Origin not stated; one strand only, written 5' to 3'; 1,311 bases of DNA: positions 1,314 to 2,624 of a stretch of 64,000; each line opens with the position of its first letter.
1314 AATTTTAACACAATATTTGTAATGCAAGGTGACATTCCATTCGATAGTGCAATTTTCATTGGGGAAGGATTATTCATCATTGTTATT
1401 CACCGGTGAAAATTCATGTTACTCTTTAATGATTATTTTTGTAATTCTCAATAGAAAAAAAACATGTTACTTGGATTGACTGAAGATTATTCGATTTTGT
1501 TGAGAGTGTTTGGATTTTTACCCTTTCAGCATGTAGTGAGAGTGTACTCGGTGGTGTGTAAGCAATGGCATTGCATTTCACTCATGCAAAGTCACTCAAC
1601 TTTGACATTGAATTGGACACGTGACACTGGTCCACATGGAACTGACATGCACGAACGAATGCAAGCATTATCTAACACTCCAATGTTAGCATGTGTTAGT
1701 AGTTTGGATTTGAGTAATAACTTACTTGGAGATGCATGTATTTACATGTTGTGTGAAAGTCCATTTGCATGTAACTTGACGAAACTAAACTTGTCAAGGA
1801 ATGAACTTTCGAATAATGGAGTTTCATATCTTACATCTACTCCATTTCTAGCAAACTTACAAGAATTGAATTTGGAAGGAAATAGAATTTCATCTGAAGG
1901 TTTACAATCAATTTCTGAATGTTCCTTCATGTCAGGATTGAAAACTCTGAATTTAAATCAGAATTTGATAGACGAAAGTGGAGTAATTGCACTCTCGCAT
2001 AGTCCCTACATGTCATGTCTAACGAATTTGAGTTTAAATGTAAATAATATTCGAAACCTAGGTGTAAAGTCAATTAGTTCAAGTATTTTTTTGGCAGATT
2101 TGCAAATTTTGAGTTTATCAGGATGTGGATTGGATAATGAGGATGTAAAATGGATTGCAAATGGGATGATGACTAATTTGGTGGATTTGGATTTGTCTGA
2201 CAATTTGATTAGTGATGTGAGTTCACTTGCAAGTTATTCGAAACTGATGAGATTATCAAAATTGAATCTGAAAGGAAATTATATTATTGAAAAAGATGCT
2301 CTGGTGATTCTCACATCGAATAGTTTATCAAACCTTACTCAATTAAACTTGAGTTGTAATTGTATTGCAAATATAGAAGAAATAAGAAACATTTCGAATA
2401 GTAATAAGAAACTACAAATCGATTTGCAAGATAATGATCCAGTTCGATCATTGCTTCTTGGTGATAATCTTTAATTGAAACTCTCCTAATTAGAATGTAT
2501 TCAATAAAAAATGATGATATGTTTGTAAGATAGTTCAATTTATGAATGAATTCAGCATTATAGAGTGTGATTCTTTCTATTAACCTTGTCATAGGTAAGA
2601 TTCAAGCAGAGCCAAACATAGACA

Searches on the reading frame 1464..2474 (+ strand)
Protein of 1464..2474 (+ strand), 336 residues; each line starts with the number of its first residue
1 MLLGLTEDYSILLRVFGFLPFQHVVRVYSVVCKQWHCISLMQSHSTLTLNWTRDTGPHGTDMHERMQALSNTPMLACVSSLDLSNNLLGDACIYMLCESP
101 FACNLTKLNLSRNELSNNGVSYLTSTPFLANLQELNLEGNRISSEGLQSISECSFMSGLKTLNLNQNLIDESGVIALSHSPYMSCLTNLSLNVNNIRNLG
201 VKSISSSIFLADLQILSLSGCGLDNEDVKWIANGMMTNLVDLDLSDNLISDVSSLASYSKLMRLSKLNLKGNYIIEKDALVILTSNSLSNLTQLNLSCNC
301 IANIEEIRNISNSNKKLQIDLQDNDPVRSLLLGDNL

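Call 49: list_cluster_members(proteins=[window:1464-2474:+, window:2827-4584:-, window:7279-7929:-, window:13262-14458:+, window:15301-17103:+, window:21066-24317:+, window:26830-27789:-, window:28362-28997:+, window:31863-35165:-, window:36496-36969:-])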
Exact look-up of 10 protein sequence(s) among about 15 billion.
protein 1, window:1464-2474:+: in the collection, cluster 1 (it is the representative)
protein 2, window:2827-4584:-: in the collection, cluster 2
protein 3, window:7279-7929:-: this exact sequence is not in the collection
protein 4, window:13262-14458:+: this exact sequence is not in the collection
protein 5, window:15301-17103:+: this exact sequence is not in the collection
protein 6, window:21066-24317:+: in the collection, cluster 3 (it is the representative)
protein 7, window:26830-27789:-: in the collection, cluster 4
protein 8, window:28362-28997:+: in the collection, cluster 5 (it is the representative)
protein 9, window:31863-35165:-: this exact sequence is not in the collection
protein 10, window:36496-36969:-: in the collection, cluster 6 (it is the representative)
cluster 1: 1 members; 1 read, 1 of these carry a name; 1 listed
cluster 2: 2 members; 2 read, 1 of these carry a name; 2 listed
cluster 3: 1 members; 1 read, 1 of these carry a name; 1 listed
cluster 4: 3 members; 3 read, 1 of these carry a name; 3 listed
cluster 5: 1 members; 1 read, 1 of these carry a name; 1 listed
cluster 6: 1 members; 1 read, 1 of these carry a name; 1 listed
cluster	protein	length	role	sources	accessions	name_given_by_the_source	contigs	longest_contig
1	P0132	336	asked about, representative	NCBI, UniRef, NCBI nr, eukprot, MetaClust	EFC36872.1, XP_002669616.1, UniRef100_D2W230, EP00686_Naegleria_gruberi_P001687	predicted protein [Naegleria gruberi] | Predicted protein n=1 Tax=Naegleria gruberi TaxID=5762 RepID=D2W230_NAEGR | uncharacterized protein NAEGRDRAFT_75440 [Naegleria gruberi]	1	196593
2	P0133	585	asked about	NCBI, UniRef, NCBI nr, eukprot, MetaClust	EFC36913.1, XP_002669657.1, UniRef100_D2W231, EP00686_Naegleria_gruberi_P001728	poly(adp-ribose) glycohydrolase [Naegleria gruberi] | poly(ADP-ribose) glycohydrolase n=1 Tax=Naegleria gruberi TaxID=5762 RepID=D2W231_NAEGR | XP_002669657.1 poly(adp-ribose) glycohydrolase [Naegleria gruberi strain NEG-M]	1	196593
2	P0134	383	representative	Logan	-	-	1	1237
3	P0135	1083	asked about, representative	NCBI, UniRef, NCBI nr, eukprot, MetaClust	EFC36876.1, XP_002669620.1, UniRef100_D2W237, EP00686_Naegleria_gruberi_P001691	predicted protein [Naegleria gruberi] | Calcium-transporting ATPase n=1 Tax=Naegleria gruberi TaxID=5762 RepID=D2W237_NAEGR | uncharacterized protein NAEGRDRAFT_75449 [Naegleria gruberi]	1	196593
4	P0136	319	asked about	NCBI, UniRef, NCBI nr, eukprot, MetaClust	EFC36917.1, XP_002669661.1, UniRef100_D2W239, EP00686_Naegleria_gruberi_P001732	hypothetical protein NAEGRDRAFT_82095 [Naegleria gruberi] | NHL repeat-containing protein n=1 Tax=Naegleria gruberi TaxID=5762 RepID=D2W239_NAEGR | uncharacterized protein NAEGRDRAFT_82095 [Naegleria gruberi]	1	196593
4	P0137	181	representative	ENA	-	-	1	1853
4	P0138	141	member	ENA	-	-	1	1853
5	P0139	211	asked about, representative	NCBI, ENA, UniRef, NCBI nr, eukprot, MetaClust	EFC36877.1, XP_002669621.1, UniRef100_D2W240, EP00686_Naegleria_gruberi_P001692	predicted protein [Naegleria gruberi] | Predicted protein n=1 Tax=Naegleria gruberi TaxID=5762 RepID=D2W240_NAEGR | uncharacterized protein NAEGRDRAFT_82096 [Naegleria gruberi]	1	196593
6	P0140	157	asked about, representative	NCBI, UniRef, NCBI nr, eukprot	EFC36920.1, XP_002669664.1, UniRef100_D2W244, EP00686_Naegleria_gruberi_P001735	hypothetical protein NAEGRDRAFT_82098 [Naegleria gruberi] | Uncharacterized protein n=1 Tax=Naegleria gruberi TaxID=5762 RepID=D2W244_NAEGR | uncharacterized protein NAEGRDRAFT_82098 [Naegleria gruberi]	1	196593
